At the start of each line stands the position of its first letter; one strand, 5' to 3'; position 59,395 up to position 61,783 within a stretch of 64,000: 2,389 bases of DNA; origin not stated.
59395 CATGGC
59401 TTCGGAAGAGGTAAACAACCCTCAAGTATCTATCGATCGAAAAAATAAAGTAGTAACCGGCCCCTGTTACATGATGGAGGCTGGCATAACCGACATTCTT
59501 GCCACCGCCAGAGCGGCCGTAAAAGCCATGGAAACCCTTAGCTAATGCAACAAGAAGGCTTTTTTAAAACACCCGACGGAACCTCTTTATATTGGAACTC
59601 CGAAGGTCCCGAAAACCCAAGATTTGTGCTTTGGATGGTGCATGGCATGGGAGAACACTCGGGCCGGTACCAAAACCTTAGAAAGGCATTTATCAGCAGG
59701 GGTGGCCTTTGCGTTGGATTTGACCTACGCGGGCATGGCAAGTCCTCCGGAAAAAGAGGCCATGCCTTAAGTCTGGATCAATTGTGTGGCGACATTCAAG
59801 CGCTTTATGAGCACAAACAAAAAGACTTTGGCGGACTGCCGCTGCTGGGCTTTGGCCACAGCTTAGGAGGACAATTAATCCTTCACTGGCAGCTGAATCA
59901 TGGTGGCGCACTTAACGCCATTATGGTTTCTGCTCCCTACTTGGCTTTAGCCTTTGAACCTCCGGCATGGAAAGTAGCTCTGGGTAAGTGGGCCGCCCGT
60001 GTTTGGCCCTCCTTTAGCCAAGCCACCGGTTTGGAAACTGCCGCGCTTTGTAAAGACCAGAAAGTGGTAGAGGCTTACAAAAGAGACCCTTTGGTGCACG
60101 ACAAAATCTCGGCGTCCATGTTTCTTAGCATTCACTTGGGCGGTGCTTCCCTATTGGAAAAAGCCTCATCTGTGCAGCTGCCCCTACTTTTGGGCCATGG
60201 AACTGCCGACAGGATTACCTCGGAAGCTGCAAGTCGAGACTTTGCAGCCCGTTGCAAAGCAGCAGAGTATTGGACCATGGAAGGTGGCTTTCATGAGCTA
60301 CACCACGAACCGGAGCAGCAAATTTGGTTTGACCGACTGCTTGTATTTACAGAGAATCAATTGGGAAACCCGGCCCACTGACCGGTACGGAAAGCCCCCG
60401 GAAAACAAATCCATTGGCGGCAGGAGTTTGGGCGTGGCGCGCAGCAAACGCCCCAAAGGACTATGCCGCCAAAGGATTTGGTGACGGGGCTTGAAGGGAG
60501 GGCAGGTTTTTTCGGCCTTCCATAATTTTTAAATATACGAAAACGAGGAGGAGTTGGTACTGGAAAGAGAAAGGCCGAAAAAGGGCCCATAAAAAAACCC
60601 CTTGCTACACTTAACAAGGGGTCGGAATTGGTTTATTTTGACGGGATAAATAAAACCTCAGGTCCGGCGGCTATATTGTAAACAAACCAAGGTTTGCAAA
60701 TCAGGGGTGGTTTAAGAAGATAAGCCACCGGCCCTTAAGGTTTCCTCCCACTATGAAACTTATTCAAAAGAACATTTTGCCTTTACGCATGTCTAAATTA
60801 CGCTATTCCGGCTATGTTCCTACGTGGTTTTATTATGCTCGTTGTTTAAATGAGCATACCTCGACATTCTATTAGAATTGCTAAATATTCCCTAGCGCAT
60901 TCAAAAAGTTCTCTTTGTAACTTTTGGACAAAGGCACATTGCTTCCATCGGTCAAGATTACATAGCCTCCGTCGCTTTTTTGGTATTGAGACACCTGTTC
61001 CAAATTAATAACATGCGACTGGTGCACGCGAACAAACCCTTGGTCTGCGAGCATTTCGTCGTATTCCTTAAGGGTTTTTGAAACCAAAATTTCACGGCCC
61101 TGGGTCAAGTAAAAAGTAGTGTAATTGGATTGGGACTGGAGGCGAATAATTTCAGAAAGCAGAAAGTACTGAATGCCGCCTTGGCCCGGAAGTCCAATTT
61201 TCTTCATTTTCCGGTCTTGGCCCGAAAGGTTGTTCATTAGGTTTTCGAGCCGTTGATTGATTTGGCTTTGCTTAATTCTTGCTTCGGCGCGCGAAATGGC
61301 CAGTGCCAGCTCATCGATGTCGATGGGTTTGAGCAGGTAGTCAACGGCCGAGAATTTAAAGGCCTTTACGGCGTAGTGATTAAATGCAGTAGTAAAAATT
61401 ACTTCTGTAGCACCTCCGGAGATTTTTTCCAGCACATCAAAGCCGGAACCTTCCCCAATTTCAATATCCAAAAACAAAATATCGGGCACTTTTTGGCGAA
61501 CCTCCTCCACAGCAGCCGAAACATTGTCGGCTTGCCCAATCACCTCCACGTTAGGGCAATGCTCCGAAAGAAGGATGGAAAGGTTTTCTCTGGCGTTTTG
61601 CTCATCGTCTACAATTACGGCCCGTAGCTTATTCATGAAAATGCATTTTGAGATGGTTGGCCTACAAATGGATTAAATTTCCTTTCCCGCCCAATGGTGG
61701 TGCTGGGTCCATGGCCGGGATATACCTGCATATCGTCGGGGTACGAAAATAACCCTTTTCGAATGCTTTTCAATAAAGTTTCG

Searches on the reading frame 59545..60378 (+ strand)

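Call 59: search_protein_families(library=pfam, proteins=[window:59545-60378:+], max_evalue=0.00001)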
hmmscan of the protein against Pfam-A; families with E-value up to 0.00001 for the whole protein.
window:59545-60378:+ (278 aa): 3 families
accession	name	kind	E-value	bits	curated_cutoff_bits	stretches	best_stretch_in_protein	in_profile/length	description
PF12146.15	Hydrolase_4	-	1.2e-60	205.2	27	1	24-257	2-239/239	Serine aminopeptidase, S33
PF00561.26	Abhydrolase_1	-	3.7e-13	50.1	25.8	1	31-255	5-243/245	alpha/beta hydrolase fold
PF12697.13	Abhydrolase_6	-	4.1e-13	50.9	26.3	1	31-256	3-211/217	Alpha/beta hydrolase family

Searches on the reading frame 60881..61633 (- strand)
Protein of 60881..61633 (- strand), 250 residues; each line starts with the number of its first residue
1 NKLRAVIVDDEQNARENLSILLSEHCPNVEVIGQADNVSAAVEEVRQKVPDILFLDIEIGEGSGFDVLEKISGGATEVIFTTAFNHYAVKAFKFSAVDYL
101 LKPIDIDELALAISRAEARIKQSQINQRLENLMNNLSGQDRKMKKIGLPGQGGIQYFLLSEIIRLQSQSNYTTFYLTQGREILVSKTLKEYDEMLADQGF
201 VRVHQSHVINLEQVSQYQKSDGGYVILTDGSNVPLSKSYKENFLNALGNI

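Call 59: search_protein_families(library=pfam, proteins=[window:60881-61633:-], max_evalue=0.00001)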
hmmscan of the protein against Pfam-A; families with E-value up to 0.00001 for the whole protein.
window:60881-61633:- (250 aa): 2 families
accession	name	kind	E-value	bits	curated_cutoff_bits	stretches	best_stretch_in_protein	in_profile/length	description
PF00072.30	Response_reg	-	5.1e-20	72.1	30.2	1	6-113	2-110/111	Response regulator receiver domain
PF04397.21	LytTR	-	7.8e-18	65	22.6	1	158-247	7-97/98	LytTr DNA-binding domain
